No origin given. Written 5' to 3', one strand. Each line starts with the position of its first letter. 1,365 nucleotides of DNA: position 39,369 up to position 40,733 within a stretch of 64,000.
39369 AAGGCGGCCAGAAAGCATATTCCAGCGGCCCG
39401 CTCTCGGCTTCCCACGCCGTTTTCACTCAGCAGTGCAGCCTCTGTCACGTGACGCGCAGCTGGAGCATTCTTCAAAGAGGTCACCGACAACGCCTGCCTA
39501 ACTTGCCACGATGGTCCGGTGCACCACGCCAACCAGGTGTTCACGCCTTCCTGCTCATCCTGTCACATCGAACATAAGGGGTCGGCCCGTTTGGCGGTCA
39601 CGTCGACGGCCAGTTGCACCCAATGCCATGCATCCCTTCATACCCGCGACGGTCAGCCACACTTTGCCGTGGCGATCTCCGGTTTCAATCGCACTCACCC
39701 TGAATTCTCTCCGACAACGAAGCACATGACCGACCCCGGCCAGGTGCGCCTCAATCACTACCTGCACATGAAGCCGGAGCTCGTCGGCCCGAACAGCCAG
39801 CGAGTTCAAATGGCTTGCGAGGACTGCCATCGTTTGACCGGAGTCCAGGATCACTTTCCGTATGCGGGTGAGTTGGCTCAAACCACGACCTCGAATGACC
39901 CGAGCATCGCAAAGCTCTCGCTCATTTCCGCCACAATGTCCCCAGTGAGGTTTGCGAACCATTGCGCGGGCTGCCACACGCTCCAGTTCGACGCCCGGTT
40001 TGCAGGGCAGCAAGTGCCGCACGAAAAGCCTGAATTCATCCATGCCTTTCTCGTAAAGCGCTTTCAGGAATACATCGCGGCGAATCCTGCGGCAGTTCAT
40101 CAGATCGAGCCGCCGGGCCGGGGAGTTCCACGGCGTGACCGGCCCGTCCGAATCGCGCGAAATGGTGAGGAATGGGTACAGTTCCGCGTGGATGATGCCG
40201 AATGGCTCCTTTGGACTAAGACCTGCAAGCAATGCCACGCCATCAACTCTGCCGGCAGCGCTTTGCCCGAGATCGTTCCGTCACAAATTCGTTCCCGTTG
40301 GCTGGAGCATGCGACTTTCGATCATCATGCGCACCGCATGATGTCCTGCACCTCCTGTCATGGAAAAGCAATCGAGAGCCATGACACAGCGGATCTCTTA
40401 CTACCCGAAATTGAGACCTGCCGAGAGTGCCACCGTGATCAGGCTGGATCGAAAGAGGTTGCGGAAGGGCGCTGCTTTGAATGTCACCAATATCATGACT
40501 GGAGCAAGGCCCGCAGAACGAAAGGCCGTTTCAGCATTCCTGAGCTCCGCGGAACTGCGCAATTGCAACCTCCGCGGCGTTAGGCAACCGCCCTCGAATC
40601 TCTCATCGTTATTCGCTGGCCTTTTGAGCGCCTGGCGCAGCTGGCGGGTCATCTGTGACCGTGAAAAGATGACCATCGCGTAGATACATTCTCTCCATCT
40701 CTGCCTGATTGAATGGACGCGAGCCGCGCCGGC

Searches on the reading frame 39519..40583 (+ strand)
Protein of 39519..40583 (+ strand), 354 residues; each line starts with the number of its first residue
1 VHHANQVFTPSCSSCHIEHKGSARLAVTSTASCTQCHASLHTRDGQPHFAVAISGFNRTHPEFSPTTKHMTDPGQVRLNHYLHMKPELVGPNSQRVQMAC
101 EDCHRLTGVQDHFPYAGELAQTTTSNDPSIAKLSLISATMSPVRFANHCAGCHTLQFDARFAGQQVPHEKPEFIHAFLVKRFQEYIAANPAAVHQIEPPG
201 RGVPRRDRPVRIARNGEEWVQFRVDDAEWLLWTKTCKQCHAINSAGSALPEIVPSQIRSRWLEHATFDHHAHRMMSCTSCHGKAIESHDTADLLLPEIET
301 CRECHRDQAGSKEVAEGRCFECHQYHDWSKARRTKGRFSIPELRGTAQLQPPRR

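Call 6: search_protein_families(library=pfam, proteins=[window:39519-40583:+], max_evalue=0.01)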
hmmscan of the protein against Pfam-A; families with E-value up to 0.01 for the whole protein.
window:39519-40583:+ (354 aa): 5 families
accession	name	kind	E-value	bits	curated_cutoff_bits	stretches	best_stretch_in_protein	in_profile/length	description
PF14522.11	Cytochrome_C7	-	1.1e-08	35.2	24.8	1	266-324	2-67/67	Cytochrome c7 and related cytochrome c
PF09699.15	Paired_CXXCH_1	-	4.7e-08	33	20.6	0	11-40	8-39/41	Doubled CXXCH motif (Paired_CXXCH_1)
PF02085.21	Cytochrom_CIII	-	3.2e-06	27.8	22.9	0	258-330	13-89/101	Class III cytochrome C family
PF00034.26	Cytochrom_C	-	4.7e-05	25.1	21.3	0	231-266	7-42/90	Cytochrome c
PF14537.11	Cytochrom_c3_2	-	0.0035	18.2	25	0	269-327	1-68/79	Cytochrome c3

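Call 7: search_protein_families(library=ncbifam, proteins=[window:39519-40583:+], max_evalue=0.01)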
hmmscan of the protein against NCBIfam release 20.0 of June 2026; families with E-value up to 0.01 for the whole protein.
window:39519-40583:+ (354 aa): 3 families
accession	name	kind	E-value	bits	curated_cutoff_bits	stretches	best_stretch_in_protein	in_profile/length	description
TIGR01905.1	paired_CXXCH_1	subfamily_domain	6e-06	26.1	25.2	0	11-40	8-39/41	doubled CXXCH domain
NF041781.1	mnquin_red_QrcA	equivalog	6.8e-05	22.5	180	1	8-155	42-160/174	menaquinone reductase multiheme cytochrome c subunit QrcA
NF045713.1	CxxCH_16_HmcA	equivalog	0.003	16.2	400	1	233-326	76-162/541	sulfate respiration complex hexadecaheme cytochrome HmcA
